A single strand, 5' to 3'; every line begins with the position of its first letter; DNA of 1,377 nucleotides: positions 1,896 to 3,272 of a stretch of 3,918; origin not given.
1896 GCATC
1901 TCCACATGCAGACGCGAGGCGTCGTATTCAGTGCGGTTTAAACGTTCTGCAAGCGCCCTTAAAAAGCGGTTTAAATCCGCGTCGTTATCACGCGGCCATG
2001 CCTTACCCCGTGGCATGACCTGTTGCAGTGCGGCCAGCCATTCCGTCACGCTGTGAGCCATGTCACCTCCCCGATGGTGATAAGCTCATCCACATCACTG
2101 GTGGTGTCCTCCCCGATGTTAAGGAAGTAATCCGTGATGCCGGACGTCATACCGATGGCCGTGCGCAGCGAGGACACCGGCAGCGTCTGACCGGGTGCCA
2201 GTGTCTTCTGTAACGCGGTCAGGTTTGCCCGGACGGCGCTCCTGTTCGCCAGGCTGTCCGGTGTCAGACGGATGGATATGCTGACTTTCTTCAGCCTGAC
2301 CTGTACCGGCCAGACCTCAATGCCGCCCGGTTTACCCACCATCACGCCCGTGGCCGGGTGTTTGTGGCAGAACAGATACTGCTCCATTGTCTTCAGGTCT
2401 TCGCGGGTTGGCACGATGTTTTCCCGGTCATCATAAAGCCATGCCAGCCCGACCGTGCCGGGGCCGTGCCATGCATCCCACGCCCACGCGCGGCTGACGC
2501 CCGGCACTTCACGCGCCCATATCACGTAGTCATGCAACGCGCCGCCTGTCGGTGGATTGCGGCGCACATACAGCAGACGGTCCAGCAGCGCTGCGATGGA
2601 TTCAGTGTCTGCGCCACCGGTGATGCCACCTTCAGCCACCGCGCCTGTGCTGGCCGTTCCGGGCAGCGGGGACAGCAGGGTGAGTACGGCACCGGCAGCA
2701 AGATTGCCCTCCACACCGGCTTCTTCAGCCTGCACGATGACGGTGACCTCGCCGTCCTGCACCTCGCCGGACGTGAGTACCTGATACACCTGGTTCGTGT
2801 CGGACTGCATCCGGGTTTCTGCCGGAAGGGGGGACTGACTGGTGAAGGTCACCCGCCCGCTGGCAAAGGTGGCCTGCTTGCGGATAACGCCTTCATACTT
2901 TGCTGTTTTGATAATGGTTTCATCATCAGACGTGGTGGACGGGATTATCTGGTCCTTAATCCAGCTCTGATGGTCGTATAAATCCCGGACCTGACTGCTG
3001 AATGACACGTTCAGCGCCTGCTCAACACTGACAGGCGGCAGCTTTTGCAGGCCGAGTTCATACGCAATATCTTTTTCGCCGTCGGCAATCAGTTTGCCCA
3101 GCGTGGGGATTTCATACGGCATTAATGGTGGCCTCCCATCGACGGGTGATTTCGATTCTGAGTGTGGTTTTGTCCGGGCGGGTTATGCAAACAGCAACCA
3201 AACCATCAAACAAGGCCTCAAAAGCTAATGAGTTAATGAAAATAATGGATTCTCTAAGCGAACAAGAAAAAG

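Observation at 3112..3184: Tail module is truncated upstream of J: likely remnant of the deleted upstream baseplate gene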

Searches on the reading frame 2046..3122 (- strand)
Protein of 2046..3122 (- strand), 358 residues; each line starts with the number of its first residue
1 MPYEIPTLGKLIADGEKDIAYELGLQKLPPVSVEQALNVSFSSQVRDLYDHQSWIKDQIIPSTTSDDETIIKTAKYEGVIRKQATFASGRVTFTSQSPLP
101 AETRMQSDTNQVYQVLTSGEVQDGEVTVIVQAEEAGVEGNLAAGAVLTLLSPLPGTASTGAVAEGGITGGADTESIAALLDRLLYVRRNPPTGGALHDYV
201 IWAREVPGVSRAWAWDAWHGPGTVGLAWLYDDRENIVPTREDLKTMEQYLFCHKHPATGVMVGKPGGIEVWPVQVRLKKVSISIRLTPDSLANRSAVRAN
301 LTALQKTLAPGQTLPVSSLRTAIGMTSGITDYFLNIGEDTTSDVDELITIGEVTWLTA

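Call 13: search_protein_families(library=pfam, proteins=[window:2046-3122:-], max_evalue=0.01)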
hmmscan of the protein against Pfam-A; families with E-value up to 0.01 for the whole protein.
window:2046-3122:- (358 aa): 1 family
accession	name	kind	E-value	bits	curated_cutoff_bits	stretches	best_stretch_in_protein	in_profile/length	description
PF04865.19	Baseplate_J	-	8.7e-60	202.6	21.1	1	67-322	2-255/255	Baseplate J-like protein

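Call 14: find_encoding_contigs(protein=window:2046-3122:-, flank=10000, max_places=6)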
Protein window:2046-3122:- (358 aa): 24 contigs read that carry it; 6 places shown.
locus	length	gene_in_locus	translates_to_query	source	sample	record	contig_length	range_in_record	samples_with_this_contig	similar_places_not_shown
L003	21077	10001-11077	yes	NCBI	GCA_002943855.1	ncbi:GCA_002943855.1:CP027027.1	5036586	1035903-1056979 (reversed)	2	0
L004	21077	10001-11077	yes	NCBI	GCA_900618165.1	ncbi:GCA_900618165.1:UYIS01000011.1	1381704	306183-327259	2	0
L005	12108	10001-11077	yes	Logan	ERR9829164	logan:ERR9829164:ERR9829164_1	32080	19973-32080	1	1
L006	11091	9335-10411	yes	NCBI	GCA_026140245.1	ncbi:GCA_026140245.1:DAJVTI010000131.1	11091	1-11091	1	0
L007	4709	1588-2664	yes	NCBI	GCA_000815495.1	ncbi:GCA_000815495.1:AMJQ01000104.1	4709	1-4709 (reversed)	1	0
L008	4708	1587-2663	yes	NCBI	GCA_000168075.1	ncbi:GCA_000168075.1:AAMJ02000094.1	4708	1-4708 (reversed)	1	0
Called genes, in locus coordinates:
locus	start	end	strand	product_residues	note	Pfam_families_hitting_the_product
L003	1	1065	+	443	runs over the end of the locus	PF21216:PepQ_N, PF00557:Peptidase_M24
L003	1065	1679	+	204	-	PF01205:Impact_N, PF09186:DUF1949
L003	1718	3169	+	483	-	PF02386:TrkH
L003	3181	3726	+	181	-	PF00258:Flavodoxin_1 (faint), PF12724:Flavodoxin_5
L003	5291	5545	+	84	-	-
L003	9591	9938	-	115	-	-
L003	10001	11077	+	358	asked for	PF04865:Baseplate_J, PF26078:Baseplate_J_M, PF26079:Baseplate_J_C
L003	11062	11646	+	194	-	PF10076:Phage_Mu_Gp48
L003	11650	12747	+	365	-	PF21446:Gp34_trimer (weak)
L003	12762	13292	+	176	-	PF02413:Caudo_TAP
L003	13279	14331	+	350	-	PF08400:phage_tail_N, PF13620:CarboxypepD_reg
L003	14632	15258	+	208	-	PF14301:DUF4376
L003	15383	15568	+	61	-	PF10122:Zn_ribbon_Com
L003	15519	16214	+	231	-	PF25680:Mom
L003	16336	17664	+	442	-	PF13006:Nterm_IS4, PF01609:DDE_Tnp_1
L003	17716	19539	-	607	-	PF00009:GTP_EFTU, PF01926:MMR_HSR1 (weak), PF22042:EF-G_D2, PF03144:GTP_EFTU_D2, PF00679:EFG_C, PF21018:BipA_C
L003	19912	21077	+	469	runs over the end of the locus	PF03951:Gln-synt_N, PF00120:Gln-synt_C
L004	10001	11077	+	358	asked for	PF04865:Baseplate_J, PF26078:Baseplate_J_M, PF26079:Baseplate_J_C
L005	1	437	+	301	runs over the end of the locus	PF10124:Mu-like_gpT, PF25209:Phage_capsid_4 (faint)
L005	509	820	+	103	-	-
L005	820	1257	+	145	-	PF07030:Phage_Mu_Gp36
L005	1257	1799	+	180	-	PF05069:Phage_tail_S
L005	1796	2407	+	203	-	-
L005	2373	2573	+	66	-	PF10948:DUF2635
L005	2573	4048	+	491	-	PF17481:Phage_sheath_domII (weak), PF04984:Phage_sheath_1, PF17482:Phage_sheath_1C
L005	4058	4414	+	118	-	PF10618:Tail_tube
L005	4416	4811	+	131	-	PF10109:Phage_TAC_7 (weak), PF23746:Gp41_Mu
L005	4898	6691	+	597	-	-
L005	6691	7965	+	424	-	PF07157:DNA_circ_N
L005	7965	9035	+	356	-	PF21683:GpP-like_1st, PF05954:Phage_GPD, PF22255:Gp44-like_2nd, PF21929:GpP_4th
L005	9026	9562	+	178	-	PF06890:Phage_Mu_Gp45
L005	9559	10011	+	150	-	PF07409:GP46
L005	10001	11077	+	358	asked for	PF04865:Baseplate_J, PF26078:Baseplate_J_M, PF26079:Baseplate_J_C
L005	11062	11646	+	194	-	PF10076:Phage_Mu_Gp48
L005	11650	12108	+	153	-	?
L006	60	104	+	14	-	-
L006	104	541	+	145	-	PF07030:Phage_Mu_Gp36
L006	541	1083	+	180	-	PF05069:Phage_tail_S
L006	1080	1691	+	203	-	-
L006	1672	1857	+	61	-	PF10948:DUF2635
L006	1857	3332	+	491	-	PF17481:Phage_sheath_domII (weak), PF04984:Phage_sheath_1, PF17482:Phage_sheath_1C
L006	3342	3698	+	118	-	PF10618:Tail_tube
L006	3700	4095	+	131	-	PF10109:Phage_TAC_7 (weak), PF23746:Gp41_Mu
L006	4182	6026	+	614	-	-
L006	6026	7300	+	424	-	PF07157:DNA_circ_N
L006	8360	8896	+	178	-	PF06890:Phage_Mu_Gp45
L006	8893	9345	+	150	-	PF07409:GP46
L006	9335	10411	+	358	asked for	PF04865:Baseplate_J, PF26078:Baseplate_J_M, PF26079:Baseplate_J_C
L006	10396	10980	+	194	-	PF10076:Phage_Mu_Gp48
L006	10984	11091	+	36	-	?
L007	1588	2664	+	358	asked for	PF04865:Baseplate_J, PF26078:Baseplate_J_M, PF26079:Baseplate_J_C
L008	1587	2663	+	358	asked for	PF04865:Baseplate_J, PF26078:Baseplate_J_M, PF26079:Baseplate_J_C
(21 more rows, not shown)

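Call 40: search_dna_similar(query=window:2046-3122:-, collection=phages, mode=protein, max_rows=12)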
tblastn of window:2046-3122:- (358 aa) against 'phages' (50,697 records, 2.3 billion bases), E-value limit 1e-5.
Records with a match: 266; places in all: 268; records where one place covers at least 80% of the query: 85.
Best place of each record, by identity: <60% 266.
By first word of the organism name: Ralstonia 93; Vibrio 40; Clostridium 35; Escherichia 9; Clostridioides 9; Yersinia 8; Shigella 7; Enterobacteria 6; Salmonella 6; Burkholderia 5; and 33 more.
By host as written in the record: Ralstonia solanacearum 69; - 23; Clostridium difficile 13; Vibrio sp. 10; Vibrio lentus 7; Escherichia coli 6; Vibrio splendidus 5; Yersinia pestis EV76-CN 4; and 97 more.
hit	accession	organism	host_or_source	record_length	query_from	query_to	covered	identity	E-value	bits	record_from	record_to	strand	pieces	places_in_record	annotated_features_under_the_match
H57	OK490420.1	Klebsiella phage Kp4866-3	Klebsiella pneumoniae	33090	3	355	99%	56.9%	6e-128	409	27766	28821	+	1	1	record has no annotation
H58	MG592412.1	Vibrio phage 1.028.O._10N.286.45.B6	Vibrio sp.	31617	1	357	100%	49.6%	9e-103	337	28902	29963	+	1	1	hypothetical protein (x2) | protein of unknown function DUF2313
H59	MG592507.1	Vibrio phage 1.136.O._10N.261.45.E11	Vibrio sp.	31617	1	357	100%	49.6%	9e-103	337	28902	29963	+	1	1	hypothetical protein (x2) | protein of unknown function DUF2313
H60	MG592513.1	Vibrio phage 1.142.O._10N.261.49.E11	Vibrio sp.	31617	1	357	100%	49.6%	9e-103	337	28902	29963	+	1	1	hypothetical protein (x2) | protein of unknown function DUF2313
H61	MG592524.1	Vibrio phage 1.156.O._10N.261.45.A6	Vibrio sp.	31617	1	357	100%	49.6%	9e-103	337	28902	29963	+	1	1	hypothetical protein (x2) | protein of unknown function DUF2313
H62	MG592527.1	Vibrio phage 1.159.O._10N.261.46.F12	Vibrio sp.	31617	1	357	100%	49.6%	9e-103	337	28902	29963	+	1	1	hypothetical protein (x2) | protein of unknown function DUF2313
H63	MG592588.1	Vibrio phage 1.217.O._10N.261.45.A1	Vibrio sp.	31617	1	357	100%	49.6%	9e-103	337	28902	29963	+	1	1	hypothetical protein (x2) | protein of unknown function DUF2313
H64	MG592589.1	Vibrio phage 1.219.O._10N.261.45.E2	Vibrio sp.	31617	1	357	100%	49.6%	9e-103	337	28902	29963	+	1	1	hypothetical protein (x2) | protein of unknown function DUF2313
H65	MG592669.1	Vibrio phage 2.159.A._10N.261.46.F12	Vibrio sp.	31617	1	357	100%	49.6%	9e-103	337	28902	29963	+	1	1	hypothetical protein (x2) | protein of unknown function DUF2313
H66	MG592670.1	Vibrio phage 2.159.B._10N.261.46.F12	Vibrio sp.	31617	1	357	100%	49.6%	9e-103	337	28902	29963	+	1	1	hypothetical protein (x2) | protein of unknown function DUF2313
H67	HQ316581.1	Vibrio phage martha 12B12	Vibrio splendidus 12B12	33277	1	357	100%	47.9%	5e-100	329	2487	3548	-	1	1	baseplate J-like protein | hypothetical protein (x2)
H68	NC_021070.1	Vibrio phage martha 12B12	Vibrio splendidus 12B12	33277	1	357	100%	47.9%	5e-100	329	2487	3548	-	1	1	baseplate protein | baseplate wedge subunit (x2)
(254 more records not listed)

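Call 46: search_solved_structures(query=L006:8893-9342:+, max_evalue=1, show_alignments=1)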
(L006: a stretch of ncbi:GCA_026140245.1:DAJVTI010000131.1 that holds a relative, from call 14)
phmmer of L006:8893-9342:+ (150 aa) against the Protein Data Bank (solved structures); distinct sequences matched with E-value up to 1: 3.
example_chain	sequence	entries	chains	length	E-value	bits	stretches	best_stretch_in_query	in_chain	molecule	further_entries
9ki1_A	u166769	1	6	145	6.2e-24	87.7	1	5-139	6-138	Baseplate protein gp46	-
3g7f_H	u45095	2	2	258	0.33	13.9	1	42-138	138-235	Photosynthetic reaction center H subunit | Photosynthetic reaction center H-subunit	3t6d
9s39_H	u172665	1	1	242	0.92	12.5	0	42-138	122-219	Reaction center protein H chain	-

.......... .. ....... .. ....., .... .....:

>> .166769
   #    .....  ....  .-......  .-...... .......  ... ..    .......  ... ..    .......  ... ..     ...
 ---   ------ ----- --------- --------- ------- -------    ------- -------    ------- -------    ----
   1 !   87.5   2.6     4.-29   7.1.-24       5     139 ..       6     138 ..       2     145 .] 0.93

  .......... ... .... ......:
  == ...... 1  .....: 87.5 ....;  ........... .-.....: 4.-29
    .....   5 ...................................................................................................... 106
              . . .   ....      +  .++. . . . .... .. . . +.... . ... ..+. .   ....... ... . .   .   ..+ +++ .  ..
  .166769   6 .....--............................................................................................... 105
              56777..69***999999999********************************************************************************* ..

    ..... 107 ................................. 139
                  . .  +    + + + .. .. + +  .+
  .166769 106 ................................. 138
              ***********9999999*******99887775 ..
